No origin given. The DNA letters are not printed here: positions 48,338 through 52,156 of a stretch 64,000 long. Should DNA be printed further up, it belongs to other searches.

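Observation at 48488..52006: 1172-aa Zn-ribbon / NACHT-type STAND / TPR protein: candidate NLR-like conflict sensor with an unassigned N-terminal module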

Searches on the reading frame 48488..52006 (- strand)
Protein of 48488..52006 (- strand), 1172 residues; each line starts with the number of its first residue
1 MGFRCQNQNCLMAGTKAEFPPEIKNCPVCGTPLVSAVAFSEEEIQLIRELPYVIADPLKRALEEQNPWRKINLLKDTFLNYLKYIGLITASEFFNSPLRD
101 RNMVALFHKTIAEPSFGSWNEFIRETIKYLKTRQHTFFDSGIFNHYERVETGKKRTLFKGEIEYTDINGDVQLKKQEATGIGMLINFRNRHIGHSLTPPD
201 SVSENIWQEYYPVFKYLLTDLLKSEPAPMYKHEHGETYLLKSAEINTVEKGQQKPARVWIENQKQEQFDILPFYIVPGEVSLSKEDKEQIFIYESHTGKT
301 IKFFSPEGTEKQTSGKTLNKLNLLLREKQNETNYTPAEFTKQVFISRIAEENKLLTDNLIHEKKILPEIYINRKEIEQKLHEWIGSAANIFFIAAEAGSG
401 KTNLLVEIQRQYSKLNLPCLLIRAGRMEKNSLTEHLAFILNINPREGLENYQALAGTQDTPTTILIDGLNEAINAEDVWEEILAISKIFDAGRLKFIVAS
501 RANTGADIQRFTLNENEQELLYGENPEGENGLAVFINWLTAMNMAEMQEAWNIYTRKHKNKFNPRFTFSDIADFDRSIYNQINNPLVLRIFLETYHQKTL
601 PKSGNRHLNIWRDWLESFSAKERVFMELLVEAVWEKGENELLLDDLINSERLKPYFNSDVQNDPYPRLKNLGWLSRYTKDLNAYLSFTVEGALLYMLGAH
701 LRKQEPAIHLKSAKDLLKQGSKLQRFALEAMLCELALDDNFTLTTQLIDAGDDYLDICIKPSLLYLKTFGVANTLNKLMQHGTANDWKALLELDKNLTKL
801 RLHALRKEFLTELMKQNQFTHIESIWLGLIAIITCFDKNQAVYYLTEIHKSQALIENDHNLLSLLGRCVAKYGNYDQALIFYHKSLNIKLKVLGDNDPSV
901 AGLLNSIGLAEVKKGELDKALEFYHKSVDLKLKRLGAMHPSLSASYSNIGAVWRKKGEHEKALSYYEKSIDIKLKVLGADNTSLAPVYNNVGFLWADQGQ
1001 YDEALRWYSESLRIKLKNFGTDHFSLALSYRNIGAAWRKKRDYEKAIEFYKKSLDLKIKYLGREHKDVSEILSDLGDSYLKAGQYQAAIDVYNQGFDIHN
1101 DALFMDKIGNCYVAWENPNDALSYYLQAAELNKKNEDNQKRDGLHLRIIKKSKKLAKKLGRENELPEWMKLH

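Call 3: search_protein_families(library=pfam, proteins=[window:48488-52006:-], max_evalue=0.01)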
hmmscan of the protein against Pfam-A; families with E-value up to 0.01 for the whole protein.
window:48488-52006:- (1172 aa): 22 families
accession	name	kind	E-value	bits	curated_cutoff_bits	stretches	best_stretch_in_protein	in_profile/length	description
PF13424.12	TPR_12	-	3.9e-59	197.2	30.1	5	985-1057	3-75/77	Tetratricopeptide repeat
PF00515.34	TPR_1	-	8e-33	111.4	27.8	3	1027-1056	1-30/34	Tetratricopeptide repeat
PF13374.12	TPR_10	-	1.6e-32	111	27.5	3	988-1024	5-41/42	Tetratricopeptide repeat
PF07719.23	TPR_2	-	1.5e-28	96.9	27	3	986-1014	2-30/34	Tetratricopeptide repeat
PF24885.1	TPR_NPHP3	-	6.4e-19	68.7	100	2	809-976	47-216/239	Nephrocystin-3 TPR domain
PF13176.12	TPR_7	-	2.5e-17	61.9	27.9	0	1031-1058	3-30/36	Tetratricopeptide repeat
PF13181.12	TPR_8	-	4.5e-16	58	25.7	0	945-973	3-31/34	Tetratricopeptide repeat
PF13432.12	TPR_16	-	3.3e-09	37.4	32.7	0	1071-1094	33-56/65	Tetratricopeptide repeat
PF13414.12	TPR_11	-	6e-08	32.7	26.8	0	997-1018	6-27/42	TPR repeat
PF14559.12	TPR_19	-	3.9e-06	27.5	25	0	1041-1100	5-56/68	Tetratricopeptide repeat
PF04212.24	MIT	-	6e-06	26.7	30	0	1040-1074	17-52/66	MIT (microtubule interacting and transport) domain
PF13174.12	TPR_6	-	0.00015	22.6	26.3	0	1075-1094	6-25/33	Tetratricopeptide repeat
PF13428.12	TPR_14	-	0.00016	22.4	23.5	0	1072-1101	4-33/44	Tetratricopeptide repeat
PF14938.12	SNAP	-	0.00033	20.6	25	0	1033-1145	41-158/282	Soluble NSF attachment protein, SNAP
PF01535.26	PPR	-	0.00036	21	25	0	912-926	11-25/31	PPR repeat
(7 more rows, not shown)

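Call 4: search_protein_families(library=padloc, proteins=[window:48488-52006:-], max_evalue=0.01)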
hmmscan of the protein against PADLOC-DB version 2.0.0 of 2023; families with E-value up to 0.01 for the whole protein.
window:48488-52006:- (1172 aa): 1 family
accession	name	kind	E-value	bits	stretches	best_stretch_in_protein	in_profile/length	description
PDLC01169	TPR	-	9.2e-13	46.1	2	1028-1152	110-231/252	TPR repeats containing protein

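Call 5: search_protein_families(library=ncbifam, proteins=[window:48488-52006:-], max_evalue=0.01)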
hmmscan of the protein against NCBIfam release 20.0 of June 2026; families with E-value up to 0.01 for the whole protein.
window:48488-52006:- (1172 aa): 13 families
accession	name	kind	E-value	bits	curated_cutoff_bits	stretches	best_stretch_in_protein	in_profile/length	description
NF040586.1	FxSxx_TPR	equivalog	2.9e-18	65.8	300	2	860-995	557-692/830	FxSxx-COOH system tetratricopeptide repeat protein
NF053520.1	HK_Porph_FimS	equivalog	7.5e-18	64.1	600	1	870-1093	95-308/618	sensor histidine kinase FimS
NF002725.1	PRK02603.1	equivalog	1.5e-15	57.6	143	4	973-1059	22-104/173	photosystem I assembly protein Ycf3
NF040959.1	MamA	equivalog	1.4e-13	50.8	200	2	1027-1138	37-141/204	magnetosome protein MamA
NF033762.1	social_mot_Tgl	equivalog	1.6e-10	40.7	225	2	865-967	106-194/252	social motility TPR repeat lipoprotein Tgl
TIGR02552.1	LcrH_SycD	equivalog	1.1e-08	34.9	104.8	0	1075-1137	58-121/136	SycD/LcrH family type III secretion system chaperone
NF041717.1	HaaA_phane_TPR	equivalog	2.1e-08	32.8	1125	1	901-1014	752-861/882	cyclophane-containing RiPP biosynthesis TPR protein HaaT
TIGR02521.1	type_IV_pilW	equivalog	2.3e-07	30.6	154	1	939-1057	61-165/234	type IV pilus biogenesis/stability protein PilW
NF053779.1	BT3442_fam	equivalog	4e-07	29.1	940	1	907-1055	108-250/563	BT3442 family protein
NF033758.1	gliding_GltE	equivalog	9.3e-05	21.6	225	0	975-1056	281-354/411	adventurous gliding motility TPR repeat lipoprotein GltE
TIGR00756.2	PPR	repeat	0.0008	19.4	20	0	1077-1094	8-25/35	pentatricopeptide repeat protein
NF047507.1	TPR_BatC_Lepto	exception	0.0021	17.6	175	0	909-976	66-129/214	TPR repeat-containing protein BatC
TIGR00990.1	3a0801s09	subfamily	0.008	14.8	757.25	0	1061-1118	119-176/615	mitochondrial import receptor subunit TOM70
